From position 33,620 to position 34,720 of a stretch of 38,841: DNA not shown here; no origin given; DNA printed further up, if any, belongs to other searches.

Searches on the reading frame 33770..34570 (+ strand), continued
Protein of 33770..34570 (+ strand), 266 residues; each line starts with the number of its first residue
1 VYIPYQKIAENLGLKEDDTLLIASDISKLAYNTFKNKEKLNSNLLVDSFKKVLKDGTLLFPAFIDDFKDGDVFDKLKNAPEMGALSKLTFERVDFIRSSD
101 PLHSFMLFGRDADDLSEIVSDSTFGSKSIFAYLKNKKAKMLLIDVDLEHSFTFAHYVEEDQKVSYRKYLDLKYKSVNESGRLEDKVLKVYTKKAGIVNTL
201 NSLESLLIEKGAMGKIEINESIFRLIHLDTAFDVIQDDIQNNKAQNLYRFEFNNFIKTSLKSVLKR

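Call 95: search_solved_structures(query=A1, max_evalue=0.001, show_alignments=4)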
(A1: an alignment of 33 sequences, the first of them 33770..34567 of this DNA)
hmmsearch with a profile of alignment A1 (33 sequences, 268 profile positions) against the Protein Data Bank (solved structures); distinct sequences matched with E-value up to 0.001: 10.
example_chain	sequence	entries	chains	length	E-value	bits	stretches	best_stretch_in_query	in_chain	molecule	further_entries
2nyg_A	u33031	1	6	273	1.1e-10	44.6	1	78-249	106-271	YokD protein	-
3e4f_A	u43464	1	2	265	1.2e-08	38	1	83-157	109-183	Aminoglycoside N3-acetyltransferase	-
3ijw_A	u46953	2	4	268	1.2e-08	37.9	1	83-157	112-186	Aminoglycoside N3-acetyltransferase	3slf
3n0s_A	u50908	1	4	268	2.6e-08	36.8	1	83-149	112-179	Aminoglycoside N3-acetyltransferase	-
3kzl_A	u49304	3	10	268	2.7e-08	36.8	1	83-149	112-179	Aminoglycoside N3-acetyltransferase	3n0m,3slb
3sma_A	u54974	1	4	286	3.6e-07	33.1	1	74-154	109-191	FrbF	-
6mn3_A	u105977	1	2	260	1.1e-06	31.5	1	44-172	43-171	Aminoglycoside N(3)-acetyltransferase, AAC(3)-IVa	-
6mn4_A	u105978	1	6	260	1.8e-05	27.5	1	44-155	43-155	Aminoglycoside N(3)-acetyltransferase, AAC(3)-IVa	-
6mn5_A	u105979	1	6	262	1.8e-05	27.5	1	44-155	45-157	Aminoglycoside N(3)-acetyltransferase, AAC(3)-IVa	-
7lao_A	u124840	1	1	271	0.00074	22.2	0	79-178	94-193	Aminoglycoside N(3)-acetyltransferase III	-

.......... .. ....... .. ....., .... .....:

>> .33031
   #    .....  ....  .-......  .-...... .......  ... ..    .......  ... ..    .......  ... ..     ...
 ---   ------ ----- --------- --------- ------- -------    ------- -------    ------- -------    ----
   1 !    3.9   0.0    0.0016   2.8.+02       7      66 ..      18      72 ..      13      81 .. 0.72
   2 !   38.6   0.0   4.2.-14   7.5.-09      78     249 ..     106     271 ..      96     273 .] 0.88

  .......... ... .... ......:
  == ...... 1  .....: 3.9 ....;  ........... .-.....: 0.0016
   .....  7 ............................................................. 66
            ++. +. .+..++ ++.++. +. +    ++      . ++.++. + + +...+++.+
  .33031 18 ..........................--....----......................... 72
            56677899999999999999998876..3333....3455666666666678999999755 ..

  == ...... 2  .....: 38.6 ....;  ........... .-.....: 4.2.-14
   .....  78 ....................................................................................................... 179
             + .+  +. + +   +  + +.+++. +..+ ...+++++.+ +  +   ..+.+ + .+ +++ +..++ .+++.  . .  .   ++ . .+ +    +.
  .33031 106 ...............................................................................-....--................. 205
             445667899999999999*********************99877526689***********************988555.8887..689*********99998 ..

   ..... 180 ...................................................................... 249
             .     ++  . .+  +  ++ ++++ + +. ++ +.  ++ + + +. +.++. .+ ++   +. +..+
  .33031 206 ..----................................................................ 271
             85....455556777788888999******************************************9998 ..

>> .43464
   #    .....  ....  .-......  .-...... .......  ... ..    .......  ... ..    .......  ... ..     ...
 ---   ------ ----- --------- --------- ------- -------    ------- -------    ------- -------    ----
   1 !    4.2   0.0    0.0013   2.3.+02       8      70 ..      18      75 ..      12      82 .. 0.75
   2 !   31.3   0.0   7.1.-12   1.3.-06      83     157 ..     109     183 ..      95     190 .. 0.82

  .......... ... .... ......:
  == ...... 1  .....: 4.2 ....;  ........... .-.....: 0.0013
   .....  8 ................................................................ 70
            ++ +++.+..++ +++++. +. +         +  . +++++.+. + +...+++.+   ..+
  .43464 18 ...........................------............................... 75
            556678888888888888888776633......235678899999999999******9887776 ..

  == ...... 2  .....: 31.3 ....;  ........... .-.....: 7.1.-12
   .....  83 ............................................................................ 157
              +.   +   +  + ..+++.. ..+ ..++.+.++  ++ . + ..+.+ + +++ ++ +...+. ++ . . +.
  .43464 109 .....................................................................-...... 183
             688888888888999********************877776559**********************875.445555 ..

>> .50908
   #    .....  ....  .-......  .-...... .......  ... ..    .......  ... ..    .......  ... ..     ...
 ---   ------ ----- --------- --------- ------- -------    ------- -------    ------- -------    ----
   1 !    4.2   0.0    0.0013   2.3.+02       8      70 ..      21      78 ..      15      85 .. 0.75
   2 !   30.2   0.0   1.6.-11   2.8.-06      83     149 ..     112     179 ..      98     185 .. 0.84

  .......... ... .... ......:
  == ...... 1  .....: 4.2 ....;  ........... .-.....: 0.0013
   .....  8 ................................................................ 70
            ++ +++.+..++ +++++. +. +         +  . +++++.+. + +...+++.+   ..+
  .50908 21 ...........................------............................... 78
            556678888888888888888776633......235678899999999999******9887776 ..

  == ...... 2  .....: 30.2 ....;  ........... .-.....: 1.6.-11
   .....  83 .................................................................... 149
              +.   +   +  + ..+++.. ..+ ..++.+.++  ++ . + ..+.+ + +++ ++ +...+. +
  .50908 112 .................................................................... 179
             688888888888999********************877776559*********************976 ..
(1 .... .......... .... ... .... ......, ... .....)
